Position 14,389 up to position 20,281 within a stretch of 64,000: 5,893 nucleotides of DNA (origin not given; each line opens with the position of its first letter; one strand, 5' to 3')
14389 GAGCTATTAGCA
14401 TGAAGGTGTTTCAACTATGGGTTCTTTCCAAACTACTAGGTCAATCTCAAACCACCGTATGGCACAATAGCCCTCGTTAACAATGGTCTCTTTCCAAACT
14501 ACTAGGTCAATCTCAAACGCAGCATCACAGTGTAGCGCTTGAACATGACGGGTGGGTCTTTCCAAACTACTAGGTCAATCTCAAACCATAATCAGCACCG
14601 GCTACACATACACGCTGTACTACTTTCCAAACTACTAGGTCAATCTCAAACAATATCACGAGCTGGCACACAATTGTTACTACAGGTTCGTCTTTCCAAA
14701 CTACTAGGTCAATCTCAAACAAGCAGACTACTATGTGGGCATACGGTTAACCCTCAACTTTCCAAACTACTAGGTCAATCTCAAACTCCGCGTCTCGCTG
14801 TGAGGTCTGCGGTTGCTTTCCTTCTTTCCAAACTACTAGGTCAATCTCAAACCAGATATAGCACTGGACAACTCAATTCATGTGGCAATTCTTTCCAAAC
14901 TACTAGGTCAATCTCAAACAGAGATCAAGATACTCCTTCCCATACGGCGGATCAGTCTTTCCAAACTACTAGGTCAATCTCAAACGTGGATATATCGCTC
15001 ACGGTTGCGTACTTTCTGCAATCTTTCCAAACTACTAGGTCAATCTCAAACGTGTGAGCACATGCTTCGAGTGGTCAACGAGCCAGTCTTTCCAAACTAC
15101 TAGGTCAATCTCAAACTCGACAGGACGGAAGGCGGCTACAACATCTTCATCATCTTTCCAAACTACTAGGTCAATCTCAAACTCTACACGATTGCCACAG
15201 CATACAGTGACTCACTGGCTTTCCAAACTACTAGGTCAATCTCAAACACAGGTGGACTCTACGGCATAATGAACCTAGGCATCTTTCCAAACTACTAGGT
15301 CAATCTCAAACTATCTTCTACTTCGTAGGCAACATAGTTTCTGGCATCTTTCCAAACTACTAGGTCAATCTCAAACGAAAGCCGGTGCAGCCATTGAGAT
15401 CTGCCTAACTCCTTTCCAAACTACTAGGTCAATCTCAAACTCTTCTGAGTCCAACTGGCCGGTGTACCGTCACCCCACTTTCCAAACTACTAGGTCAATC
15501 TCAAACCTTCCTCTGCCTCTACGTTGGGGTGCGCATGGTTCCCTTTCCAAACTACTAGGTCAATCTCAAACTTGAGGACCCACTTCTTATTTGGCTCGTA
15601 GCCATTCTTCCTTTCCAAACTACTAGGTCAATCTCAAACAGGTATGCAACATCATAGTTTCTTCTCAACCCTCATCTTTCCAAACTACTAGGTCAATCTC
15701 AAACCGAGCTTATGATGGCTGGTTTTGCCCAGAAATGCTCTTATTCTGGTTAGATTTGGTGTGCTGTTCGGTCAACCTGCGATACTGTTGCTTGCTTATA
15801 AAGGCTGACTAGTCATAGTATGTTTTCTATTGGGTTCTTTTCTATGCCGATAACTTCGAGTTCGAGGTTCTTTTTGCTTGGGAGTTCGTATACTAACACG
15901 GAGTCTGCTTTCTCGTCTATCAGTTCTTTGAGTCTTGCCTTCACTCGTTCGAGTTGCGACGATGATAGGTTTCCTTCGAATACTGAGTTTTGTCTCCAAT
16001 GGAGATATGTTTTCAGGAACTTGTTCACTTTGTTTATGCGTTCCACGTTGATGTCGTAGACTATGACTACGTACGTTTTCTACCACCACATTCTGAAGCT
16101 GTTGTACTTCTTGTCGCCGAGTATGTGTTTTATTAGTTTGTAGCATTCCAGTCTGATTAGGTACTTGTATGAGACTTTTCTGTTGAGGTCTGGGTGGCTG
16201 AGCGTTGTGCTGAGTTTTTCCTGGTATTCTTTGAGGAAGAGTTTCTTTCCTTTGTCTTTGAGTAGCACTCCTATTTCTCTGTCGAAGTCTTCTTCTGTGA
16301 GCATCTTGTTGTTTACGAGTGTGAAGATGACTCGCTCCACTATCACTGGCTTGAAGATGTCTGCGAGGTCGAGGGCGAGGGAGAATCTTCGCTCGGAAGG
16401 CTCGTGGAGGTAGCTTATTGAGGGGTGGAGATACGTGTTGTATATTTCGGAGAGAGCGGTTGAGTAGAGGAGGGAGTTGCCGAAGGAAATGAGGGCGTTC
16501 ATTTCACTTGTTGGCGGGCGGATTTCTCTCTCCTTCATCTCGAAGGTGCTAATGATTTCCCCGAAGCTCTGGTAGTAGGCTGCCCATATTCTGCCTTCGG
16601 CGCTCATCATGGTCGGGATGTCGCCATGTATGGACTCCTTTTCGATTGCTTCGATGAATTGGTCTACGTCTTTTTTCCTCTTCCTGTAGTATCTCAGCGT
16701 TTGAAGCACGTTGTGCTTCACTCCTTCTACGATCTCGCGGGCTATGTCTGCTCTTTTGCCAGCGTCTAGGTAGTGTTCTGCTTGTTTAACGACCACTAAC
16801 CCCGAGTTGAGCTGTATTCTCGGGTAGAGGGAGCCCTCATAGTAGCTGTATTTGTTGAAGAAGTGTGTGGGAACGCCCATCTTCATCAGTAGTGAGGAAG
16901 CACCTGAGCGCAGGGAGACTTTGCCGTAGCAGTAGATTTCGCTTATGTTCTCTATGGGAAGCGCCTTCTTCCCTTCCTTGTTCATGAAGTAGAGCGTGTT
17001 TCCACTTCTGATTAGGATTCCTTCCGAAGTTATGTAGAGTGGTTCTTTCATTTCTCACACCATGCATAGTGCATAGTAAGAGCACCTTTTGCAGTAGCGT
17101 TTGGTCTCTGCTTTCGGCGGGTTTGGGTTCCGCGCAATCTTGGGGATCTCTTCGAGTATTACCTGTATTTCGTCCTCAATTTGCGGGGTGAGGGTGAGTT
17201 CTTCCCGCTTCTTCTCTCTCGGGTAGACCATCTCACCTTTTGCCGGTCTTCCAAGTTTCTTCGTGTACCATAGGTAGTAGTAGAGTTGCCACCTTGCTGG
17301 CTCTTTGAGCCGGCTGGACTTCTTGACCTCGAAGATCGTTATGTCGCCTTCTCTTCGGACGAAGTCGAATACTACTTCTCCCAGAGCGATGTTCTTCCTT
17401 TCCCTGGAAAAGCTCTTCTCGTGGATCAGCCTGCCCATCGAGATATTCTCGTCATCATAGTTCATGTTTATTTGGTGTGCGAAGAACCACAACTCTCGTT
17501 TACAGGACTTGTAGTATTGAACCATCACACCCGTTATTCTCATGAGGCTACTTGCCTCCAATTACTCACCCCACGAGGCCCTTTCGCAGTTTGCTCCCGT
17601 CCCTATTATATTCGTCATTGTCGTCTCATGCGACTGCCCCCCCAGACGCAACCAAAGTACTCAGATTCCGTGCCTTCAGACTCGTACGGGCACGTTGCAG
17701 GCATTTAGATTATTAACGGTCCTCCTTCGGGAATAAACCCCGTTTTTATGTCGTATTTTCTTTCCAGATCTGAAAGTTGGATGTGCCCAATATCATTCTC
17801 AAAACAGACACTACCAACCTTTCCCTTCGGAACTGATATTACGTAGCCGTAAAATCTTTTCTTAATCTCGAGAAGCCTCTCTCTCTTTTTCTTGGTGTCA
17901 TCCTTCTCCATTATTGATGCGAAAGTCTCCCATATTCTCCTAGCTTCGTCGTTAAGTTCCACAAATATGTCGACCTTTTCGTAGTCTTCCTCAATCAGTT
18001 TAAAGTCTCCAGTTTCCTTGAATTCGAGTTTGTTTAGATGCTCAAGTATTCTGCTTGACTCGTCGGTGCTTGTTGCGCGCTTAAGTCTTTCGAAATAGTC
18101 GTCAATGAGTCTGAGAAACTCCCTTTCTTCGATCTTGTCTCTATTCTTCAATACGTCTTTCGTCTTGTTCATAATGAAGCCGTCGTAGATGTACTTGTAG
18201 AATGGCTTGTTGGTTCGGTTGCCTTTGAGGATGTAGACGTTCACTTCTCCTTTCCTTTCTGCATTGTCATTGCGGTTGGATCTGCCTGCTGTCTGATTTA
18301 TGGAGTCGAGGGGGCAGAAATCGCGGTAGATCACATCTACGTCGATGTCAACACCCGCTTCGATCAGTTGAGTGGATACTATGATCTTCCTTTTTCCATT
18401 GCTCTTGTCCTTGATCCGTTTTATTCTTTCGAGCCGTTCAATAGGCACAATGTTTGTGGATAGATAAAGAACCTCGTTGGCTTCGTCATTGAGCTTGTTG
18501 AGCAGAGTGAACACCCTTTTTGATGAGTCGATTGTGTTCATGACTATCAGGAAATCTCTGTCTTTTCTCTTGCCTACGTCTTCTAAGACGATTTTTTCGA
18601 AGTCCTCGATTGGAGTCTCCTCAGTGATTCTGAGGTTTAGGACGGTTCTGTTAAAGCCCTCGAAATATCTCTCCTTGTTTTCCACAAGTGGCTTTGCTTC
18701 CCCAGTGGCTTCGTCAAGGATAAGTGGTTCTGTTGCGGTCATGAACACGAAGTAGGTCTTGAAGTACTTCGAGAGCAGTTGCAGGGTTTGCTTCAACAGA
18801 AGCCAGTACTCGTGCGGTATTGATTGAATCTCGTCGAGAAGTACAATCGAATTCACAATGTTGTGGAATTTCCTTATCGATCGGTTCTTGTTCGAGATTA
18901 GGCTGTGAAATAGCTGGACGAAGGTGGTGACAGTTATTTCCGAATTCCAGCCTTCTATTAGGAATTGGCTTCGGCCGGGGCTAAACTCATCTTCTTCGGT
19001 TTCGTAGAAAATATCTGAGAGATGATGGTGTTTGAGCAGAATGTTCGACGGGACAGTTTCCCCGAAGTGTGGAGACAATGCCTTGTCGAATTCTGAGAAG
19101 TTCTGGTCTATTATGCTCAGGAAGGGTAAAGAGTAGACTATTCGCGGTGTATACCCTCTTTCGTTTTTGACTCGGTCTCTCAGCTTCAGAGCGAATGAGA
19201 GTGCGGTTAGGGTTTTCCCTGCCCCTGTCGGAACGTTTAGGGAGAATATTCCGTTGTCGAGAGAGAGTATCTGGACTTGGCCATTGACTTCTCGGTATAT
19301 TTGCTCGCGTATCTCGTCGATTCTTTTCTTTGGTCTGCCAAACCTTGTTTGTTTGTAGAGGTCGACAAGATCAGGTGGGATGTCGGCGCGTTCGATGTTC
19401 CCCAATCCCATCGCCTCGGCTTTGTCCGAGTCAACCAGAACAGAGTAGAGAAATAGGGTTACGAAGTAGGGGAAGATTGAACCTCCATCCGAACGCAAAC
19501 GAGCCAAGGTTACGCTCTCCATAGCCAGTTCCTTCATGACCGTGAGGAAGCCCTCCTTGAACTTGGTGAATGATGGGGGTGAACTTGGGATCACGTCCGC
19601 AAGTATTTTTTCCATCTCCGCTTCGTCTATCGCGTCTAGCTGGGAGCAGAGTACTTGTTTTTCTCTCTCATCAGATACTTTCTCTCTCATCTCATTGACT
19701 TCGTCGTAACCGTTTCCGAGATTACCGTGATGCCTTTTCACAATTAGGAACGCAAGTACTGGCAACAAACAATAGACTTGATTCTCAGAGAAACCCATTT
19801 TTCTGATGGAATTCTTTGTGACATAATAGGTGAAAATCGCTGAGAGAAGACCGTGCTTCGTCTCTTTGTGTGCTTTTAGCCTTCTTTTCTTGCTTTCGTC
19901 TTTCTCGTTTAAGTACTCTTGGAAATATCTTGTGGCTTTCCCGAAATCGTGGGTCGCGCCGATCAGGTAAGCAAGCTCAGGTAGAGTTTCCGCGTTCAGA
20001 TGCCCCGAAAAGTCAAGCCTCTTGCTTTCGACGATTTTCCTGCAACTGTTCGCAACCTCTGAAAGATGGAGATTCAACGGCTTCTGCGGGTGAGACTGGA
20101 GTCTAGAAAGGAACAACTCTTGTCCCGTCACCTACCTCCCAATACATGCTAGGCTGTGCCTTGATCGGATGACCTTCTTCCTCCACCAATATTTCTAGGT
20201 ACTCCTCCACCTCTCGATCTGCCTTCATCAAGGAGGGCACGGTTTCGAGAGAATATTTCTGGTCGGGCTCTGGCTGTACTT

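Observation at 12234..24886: An entire type I-B CRISPR-Cas system packaged as a transposase-less mobile element (TIRs plus 6-bp target duplication)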

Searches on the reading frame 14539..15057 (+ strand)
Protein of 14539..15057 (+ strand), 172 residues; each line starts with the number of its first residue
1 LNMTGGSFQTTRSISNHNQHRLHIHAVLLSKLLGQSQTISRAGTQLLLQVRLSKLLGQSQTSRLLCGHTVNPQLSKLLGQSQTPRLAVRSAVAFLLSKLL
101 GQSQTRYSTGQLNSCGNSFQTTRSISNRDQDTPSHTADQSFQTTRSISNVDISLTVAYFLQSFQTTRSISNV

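Call 6: search_protein_families(library=pfam, proteins=[window:14539-15057:+])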
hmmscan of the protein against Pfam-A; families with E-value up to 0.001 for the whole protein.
window:14539-15057:+ (172 aa): 1 family
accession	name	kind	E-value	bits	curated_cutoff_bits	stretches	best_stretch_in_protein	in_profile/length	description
PF11522.13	Pik1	-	0.00077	19.7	25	0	7-22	3-18/50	Yeast phosphatidylinositol-4-OH kinase Pik1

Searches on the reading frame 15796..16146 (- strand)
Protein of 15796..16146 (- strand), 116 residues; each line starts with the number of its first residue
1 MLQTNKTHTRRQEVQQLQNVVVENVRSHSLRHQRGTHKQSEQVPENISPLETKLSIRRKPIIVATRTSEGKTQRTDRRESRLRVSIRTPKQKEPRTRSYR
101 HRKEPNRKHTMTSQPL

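Call 6: search_protein_families(library=pfam, proteins=[window:15796-16146:-])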
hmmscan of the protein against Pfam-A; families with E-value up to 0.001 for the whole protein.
window:15796-16146:- (116 aa): 0 families

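Call 16: search_protein_families(library=pfam, proteins=[window:15796-16146:-], max_evalue=0.1)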
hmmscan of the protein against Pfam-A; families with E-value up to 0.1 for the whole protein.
window:15796-16146:- (116 aa): 1 family
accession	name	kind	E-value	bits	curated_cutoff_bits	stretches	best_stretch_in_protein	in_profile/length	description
PF11030.13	Nucleocapsid-N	-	0.041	14.3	19.6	1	9-56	57-103/167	Nucleocapsid protein N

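Call 82: search_protein_families(library=ncbifam, proteins=[window:15796-16146:-], max_evalue=0.01)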
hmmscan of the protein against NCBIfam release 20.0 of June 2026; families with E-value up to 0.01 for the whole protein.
window:15796-16146:- (116 aa): 0 families

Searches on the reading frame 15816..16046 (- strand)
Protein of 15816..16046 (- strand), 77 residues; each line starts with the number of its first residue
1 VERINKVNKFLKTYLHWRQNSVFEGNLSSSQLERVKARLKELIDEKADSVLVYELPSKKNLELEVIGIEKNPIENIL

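Call 86: search_protein_families(library=pfam, proteins=[window:15816-16046:-], max_evalue=0.01)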
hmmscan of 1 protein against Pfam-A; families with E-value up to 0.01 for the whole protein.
window:15816-16046:- (77 aa): 2 families
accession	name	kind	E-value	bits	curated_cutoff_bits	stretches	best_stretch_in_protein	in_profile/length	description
PF09827.14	CRISPR_Cas2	-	8.8e-18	64.7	23.8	1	2-59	13-70/74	CRISPR associated protein Cas2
PF23649.1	FKBP15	-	0.0096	16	27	1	20-70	120-172/224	FK506-binding protein 15-like domain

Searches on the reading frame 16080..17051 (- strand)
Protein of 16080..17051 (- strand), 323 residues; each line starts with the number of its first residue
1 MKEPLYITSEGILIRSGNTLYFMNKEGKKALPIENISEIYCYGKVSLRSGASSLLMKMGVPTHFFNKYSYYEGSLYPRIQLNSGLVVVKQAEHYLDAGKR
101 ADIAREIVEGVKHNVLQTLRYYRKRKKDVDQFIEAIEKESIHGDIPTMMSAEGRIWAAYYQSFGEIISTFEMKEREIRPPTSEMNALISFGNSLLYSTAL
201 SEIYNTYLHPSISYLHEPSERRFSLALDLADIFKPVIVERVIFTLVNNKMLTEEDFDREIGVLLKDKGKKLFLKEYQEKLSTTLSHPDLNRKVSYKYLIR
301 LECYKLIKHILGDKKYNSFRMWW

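Call 6: search_protein_families(library=pfam, proteins=[window:16080-17051:-])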
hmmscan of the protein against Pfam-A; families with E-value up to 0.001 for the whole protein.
window:16080-17051:- (323 aa): 1 family
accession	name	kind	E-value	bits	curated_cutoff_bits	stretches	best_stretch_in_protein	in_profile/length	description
PF01867.21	Cas_Cas1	-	2.7e-81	273.3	22.3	1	5-278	1-283/283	CRISPR associated protein Cas1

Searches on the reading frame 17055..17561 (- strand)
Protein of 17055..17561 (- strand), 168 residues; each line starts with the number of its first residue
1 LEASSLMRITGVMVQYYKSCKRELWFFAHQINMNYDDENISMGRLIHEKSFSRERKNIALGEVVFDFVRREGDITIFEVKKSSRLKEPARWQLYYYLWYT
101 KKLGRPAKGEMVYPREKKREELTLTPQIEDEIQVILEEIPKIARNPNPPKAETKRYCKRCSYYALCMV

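Call 6: search_protein_families(library=pfam, proteins=[window:17055-17561:-])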
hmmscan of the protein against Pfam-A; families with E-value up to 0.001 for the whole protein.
window:17055-17561:- (168 aa): 2 families
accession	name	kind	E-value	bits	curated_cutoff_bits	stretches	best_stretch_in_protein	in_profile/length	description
PF01930.23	Cas_Cas4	-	2.7e-53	180.8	22.7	1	10-167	1-159/160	Domain of unknown function DUF83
PF12705.13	PDDEXK_1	-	5.2e-07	30.3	22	1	65-166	128-246/247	PD-(D/E)XK nuclease superfamily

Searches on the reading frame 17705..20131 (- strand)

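Call 6: search_protein_families(library=pfam, proteins=[window:17705-20131:-])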
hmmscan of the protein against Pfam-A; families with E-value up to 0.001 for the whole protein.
window:17705-20131:- (808 aa): 5 families
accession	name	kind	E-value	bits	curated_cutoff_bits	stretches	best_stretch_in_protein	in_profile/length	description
PF22590.2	Cas3-like_C_2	-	6e-20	71.9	27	1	526-622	4-105/106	CRISPR-associated nuclease/helicase Cas3, C-terminal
PF00271.37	Helicase_C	-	5.2e-08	33.6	23.5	1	520-620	11-108/110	Helicase conserved C-terminal domain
PF18019.7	Cas3_HD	-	6.6e-08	33.3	23.1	1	17-164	13-151/207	Cas3, HD domain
PF00270.35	DEAD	-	1e-07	32.3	26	1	298-468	19-160/167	DEAD/DEAH box helicase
PF04851.21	ResIII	-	1.9e-07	31.6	22.5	1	293-467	23-161/164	Type III restriction enzyme, res subunit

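Call 82: search_protein_families(library=ncbifam, proteins=[window:17705-20131:-], max_evalue=0.01)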
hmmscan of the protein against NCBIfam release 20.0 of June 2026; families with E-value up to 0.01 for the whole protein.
window:17705-20131:- (808 aa): 6 families
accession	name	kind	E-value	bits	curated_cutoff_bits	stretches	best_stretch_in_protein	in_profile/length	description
TIGR01587.1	cas3_core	equivalog_domain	2e-42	145.6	102.45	1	298-662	4-356/358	CRISPR-associated helicase Cas3'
TIGR02621.3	cas3_GSU0051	exception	1.1e-30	107.2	400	2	508-646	254-394/854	type I-G CRISPR-associated helicase/endonuclease Cas3g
TIGR01596.1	cas3_HD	equivalog_domain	1.9e-22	80.2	43.45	1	22-239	4-176/178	CRISPR-associated endonuclease Cas3''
NF007248.0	PRK09694.1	equivalog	3.5e-17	61.7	569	2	529-684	565-725/878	CRISPR-associated helicase/endonuclease Cas3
TIGR02562.1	cas3_yersinia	equivalog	2.2e-06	25.8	565.95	0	576-639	834-896/1110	type I-F CRISPR-associated helicase Cas3f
TIGR04121.1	DEXH_lig_assoc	equivalog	0.0068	14.2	850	0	523-620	247-345/804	ligase-associated DNA damage response DEXH box helicase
